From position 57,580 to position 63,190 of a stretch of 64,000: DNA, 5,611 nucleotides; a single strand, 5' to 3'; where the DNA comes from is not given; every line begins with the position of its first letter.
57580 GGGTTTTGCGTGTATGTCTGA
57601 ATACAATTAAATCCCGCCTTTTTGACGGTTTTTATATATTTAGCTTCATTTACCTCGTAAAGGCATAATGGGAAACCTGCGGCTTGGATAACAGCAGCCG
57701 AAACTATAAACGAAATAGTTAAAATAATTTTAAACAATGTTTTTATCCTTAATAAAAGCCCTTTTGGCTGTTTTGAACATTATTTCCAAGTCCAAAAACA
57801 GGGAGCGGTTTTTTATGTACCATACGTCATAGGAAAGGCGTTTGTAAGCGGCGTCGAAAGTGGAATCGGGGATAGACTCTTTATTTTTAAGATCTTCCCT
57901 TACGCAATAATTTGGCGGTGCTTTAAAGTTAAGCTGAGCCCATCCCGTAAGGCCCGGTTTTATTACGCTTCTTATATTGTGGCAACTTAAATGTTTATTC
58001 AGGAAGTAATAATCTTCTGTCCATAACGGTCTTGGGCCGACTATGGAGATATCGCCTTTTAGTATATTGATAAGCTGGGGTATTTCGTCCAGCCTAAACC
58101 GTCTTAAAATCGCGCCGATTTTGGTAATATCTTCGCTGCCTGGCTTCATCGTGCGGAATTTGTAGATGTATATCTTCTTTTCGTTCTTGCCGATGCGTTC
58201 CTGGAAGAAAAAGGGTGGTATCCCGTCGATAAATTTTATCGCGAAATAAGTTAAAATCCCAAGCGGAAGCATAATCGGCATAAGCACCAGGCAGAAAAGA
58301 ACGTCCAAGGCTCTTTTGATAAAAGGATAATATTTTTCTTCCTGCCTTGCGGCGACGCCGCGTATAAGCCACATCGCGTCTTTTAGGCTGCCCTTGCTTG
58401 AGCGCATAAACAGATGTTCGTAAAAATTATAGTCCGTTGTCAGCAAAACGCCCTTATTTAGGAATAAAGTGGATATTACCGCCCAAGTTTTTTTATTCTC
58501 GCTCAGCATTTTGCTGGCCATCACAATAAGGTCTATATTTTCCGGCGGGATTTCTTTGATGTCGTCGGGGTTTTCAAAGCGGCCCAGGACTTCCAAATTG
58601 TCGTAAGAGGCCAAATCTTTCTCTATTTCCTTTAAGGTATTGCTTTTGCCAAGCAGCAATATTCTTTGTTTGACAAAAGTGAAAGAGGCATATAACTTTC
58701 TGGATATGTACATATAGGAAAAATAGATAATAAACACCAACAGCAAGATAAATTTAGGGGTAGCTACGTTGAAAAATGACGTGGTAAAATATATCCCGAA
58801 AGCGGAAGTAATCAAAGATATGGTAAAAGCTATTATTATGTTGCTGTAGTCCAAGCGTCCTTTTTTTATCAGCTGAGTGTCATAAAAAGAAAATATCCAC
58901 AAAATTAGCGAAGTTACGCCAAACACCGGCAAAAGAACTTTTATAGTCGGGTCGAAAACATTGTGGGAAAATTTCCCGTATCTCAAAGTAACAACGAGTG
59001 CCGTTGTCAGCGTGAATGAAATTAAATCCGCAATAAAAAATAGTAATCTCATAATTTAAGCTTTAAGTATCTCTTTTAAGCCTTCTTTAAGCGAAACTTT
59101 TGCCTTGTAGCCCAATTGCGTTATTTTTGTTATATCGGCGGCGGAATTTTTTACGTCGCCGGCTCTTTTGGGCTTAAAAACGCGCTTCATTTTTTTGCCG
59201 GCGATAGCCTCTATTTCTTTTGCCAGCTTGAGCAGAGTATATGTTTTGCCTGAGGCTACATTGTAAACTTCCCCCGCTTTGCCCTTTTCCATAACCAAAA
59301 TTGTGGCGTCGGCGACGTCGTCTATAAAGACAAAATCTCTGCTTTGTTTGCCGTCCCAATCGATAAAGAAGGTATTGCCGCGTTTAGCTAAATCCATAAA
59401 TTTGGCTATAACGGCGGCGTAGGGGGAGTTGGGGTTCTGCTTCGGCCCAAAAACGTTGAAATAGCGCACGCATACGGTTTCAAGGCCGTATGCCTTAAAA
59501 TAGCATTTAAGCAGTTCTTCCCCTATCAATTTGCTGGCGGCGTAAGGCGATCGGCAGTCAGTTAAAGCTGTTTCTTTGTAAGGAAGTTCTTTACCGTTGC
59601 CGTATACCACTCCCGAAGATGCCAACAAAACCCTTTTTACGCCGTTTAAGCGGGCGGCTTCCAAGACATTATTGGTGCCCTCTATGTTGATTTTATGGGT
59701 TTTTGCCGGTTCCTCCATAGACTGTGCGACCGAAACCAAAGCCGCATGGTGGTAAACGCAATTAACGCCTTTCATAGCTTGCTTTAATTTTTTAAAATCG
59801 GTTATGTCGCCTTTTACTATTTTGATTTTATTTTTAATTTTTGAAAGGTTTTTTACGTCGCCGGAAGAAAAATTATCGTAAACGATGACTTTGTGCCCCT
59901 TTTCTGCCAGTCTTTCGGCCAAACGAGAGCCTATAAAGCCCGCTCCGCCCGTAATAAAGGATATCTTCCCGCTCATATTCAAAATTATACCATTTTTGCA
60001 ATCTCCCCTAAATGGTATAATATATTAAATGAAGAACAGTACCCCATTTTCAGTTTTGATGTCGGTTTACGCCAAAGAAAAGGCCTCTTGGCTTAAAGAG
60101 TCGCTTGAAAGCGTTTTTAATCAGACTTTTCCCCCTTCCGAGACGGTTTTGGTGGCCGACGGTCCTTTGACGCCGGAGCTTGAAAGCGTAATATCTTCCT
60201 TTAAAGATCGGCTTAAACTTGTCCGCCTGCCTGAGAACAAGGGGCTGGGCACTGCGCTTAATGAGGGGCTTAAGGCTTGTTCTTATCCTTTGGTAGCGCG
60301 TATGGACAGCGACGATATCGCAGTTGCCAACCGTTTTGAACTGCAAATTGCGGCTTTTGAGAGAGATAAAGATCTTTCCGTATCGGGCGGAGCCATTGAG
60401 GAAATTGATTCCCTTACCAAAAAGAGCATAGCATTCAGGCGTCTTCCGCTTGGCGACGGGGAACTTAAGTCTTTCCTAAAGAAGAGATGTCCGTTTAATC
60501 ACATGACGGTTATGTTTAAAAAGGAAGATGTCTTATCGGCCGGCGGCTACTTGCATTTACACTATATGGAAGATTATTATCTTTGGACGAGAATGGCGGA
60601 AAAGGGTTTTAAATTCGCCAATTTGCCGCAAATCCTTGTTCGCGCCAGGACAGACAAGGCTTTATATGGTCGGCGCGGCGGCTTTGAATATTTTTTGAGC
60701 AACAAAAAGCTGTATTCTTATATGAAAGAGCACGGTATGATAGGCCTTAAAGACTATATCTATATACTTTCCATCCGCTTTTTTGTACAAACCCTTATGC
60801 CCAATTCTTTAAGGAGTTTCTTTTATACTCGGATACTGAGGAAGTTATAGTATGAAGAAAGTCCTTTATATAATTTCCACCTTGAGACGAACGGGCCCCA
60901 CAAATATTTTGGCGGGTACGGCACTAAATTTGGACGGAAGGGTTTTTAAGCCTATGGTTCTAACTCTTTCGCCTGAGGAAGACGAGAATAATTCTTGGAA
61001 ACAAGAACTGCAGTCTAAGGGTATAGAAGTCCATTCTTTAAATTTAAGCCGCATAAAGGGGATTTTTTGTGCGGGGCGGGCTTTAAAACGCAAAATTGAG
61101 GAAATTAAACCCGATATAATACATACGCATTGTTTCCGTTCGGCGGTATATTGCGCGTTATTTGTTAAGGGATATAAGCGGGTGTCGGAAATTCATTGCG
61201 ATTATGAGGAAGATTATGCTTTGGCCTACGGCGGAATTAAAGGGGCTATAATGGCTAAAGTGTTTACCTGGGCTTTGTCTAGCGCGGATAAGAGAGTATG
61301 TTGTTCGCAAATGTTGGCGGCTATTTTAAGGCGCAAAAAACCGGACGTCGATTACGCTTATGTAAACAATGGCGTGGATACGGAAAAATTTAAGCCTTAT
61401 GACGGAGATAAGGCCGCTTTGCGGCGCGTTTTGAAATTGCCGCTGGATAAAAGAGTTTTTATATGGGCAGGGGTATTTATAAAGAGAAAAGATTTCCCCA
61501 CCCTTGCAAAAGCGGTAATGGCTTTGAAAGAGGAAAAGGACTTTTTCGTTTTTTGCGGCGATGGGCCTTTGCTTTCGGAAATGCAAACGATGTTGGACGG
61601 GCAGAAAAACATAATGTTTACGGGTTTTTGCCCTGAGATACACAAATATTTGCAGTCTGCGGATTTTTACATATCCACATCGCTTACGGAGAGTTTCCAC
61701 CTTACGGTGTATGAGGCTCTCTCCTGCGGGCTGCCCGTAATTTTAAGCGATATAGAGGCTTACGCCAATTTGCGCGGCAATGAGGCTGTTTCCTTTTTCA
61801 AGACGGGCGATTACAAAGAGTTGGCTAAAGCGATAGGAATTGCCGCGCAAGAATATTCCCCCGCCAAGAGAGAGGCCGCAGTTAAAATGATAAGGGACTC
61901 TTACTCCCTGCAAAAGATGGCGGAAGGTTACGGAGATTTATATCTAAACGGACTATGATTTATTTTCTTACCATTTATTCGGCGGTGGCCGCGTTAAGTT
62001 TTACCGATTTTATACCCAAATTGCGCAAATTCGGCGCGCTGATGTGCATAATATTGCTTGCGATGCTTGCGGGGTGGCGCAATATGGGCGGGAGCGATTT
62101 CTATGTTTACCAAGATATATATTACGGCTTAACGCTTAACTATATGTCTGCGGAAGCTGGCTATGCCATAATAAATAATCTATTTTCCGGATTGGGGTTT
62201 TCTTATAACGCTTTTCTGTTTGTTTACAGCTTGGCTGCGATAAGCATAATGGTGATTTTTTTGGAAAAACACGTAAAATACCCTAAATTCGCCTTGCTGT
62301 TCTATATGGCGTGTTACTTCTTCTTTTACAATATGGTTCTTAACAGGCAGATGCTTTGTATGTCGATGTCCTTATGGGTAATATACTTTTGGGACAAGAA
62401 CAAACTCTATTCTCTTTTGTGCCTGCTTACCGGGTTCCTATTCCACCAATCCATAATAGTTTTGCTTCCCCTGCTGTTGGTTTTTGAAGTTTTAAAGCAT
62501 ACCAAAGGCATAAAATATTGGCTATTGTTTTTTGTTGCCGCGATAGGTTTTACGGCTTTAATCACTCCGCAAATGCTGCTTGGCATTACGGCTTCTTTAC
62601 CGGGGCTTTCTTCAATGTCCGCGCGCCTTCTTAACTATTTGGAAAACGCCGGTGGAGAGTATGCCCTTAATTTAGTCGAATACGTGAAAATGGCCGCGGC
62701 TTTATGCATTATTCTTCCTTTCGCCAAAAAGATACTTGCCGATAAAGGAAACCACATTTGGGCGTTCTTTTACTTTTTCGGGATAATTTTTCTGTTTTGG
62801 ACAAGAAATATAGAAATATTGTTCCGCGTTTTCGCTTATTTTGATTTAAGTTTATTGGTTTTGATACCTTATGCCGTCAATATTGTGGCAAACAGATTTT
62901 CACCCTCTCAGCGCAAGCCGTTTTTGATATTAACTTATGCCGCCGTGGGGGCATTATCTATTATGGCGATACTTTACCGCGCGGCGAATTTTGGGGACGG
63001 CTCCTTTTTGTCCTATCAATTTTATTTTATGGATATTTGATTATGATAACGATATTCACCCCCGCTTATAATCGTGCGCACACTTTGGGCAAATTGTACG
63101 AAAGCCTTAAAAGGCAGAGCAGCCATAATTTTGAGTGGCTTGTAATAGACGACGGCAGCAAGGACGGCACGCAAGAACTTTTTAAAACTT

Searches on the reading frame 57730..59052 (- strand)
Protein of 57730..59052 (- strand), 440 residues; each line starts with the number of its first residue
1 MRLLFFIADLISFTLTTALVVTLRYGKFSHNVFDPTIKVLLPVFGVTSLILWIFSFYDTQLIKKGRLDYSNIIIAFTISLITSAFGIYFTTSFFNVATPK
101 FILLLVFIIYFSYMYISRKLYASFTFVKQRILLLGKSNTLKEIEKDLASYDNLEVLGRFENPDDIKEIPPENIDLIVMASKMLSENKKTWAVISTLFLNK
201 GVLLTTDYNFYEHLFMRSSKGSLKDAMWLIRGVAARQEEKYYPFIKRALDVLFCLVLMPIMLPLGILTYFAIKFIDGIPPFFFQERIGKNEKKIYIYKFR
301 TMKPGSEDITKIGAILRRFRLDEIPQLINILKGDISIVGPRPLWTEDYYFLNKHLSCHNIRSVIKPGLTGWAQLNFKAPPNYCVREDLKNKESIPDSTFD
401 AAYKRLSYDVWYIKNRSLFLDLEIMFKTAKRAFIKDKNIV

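Call 82: search_protein_families(library=pfam, proteins=[window:57730-59052:-], max_evalue=0.001)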
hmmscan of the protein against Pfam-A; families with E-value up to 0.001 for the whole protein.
window:57730-59052:- (440 aa): 1 family
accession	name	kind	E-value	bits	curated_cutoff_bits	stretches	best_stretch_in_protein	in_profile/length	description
PF02397.22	Bac_transf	-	2.7e-48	164.3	27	1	246-432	1-177/179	Bacterial sugar transferase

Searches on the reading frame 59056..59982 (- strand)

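Call 82: search_protein_families(library=pfam, proteins=[window:59056-59982:-], max_evalue=0.001)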
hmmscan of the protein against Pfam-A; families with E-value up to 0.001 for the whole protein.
window:59056-59982:- (308 aa): 13 families
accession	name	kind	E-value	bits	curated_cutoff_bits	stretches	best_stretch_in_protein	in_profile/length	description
PF01370.27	Epimerase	-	8.6e-63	212.4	20.9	1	9-243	2-240/240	NAD dependent epimerase/dehydratase family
PF16363.11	GDP_Man_Dehyd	-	1.1e-61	209.7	27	1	9-304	1-331/332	GDP-mannose 4,6 dehydratase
PF01073.25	3Beta_HSD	-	3.4e-31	108.8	22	1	10-248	2-246/280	3-beta hydroxysteroid dehydrogenase/isomerase family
PF02719.21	Polysacc_synt_2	-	1.6e-21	77.2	20.2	1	9-266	2-252/293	Polysaccharide biosynthesis protein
PF04321.23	RmlD_sub_bind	-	1.8e-21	76.9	27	1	9-307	4-283/287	RmlD substrate binding domain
PF07993.18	NAD_binding_4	-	3.1e-16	59.7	20.1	1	10-226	1-257/258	Male sterility protein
PF13460.12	NAD_binding_10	-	2.6e-14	54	27.2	1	12-135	1-112/184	NAD(P)H-binding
PF00106.31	adh_short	-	1.2e-09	38.4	26.6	1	7-100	2-98/195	short chain dehydrogenase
PF05368.20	NmrA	-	3.2e-08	34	27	1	10-123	7-107/298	NmrA-like family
PF08659.16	KR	-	6.4e-07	29.9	22.6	1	9-135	4-149/180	KR domain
PF02254.24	TrkA_N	-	0.00046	20.9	23.8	0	13-69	5-58/116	TrkA-N domain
PF02737.24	3HCDH_N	-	0.00062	20.2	22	0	13-86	6-80/180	3-hydroxyacyl-CoA dehydrogenase, NAD binding domain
PF13561.12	adh_short_C2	-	0.001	19.2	27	0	17-109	8-114/236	Enoyl-(Acyl carrier protein) reductase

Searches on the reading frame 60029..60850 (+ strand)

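Call 82: search_protein_families(library=pfam, proteins=[window:60029-60850:+], max_evalue=0.001)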
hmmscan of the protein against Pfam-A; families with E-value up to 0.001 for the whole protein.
window:60029-60850:+ (273 aa): 3 families
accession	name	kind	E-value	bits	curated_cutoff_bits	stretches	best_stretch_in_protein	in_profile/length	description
PF00535.33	Glycos_transf_2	-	5.6e-22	78.9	23.3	1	8-144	1-139/168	Glycosyl transferase family 2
PF13641.12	Glyco_tranf_2_3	-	5.7e-09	36.8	27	1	15-210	9-215/230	Glycosyltransferase like family 2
PF10111.15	Glyco_tranf_2_2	-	2.3e-08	34.3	27.3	1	8-107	1-103/276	Glycosyltransferase like family 2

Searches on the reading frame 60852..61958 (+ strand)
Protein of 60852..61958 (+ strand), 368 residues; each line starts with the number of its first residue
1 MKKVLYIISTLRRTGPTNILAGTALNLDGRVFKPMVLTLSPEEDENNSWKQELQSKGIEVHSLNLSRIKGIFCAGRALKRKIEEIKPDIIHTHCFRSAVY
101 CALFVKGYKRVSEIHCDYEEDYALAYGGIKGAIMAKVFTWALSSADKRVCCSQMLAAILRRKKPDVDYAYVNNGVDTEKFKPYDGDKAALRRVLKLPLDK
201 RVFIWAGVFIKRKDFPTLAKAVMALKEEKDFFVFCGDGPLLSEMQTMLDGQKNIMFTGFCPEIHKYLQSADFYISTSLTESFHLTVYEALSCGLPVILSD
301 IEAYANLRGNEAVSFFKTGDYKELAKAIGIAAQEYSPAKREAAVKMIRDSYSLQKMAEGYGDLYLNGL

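Call 82: search_protein_families(library=pfam, proteins=[window:60852-61958:+], max_evalue=0.001)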
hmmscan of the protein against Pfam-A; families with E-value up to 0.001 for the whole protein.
window:60852-61958:+ (368 aa): 6 families
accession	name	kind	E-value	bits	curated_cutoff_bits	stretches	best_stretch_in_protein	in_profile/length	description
PF00534.26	Glycos_transf_1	-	2e-21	76.7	26.4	1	187-331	2-155/172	Glycosyl transferases group 1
PF13692.12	Glyco_trans_1_4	-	1.3e-20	74.6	27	1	201-328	2-136/142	Glycosyl transferases group 1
PF13439.12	Glyco_transf_4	-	7e-17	62.4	28.5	1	27-179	15-170/170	Glycosyltransferase Family 4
PF13579.12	Glyco_trans_4_4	-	2.6e-09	38.1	29.7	1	15-174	2-158/158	Glycosyl transferase 4-like domain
PF13477.12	Glyco_trans_4_2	-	1.6e-06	28.8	23.4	1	46-107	33-98/139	Glycosyl transferase 4-like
PF20706.3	GT4-conflict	-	1.6e-05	24.5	26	1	262-300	274-312/385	Family 4 Glycosyltransferase in conflict systems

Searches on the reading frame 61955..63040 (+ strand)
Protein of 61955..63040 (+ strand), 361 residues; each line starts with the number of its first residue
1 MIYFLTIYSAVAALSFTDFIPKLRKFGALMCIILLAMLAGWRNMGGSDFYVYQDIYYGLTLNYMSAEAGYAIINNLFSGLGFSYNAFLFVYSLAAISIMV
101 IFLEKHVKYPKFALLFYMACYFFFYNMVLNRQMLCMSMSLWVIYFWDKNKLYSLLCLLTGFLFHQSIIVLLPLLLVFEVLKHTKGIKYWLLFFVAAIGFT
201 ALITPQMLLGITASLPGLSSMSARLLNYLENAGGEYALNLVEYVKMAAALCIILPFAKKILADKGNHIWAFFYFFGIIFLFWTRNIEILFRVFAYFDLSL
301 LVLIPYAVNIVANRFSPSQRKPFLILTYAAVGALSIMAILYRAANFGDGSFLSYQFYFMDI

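Call 82: search_protein_families(library=pfam, proteins=[window:61955-63040:+], max_evalue=0.001)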
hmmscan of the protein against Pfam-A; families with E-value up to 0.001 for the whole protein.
window:61955-63040:+ (361 aa): 1 family
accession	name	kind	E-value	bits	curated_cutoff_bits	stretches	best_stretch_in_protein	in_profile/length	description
PF14897.12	EpsG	-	2.8e-36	125.7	30.1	1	31-355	7-325/326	EpsG family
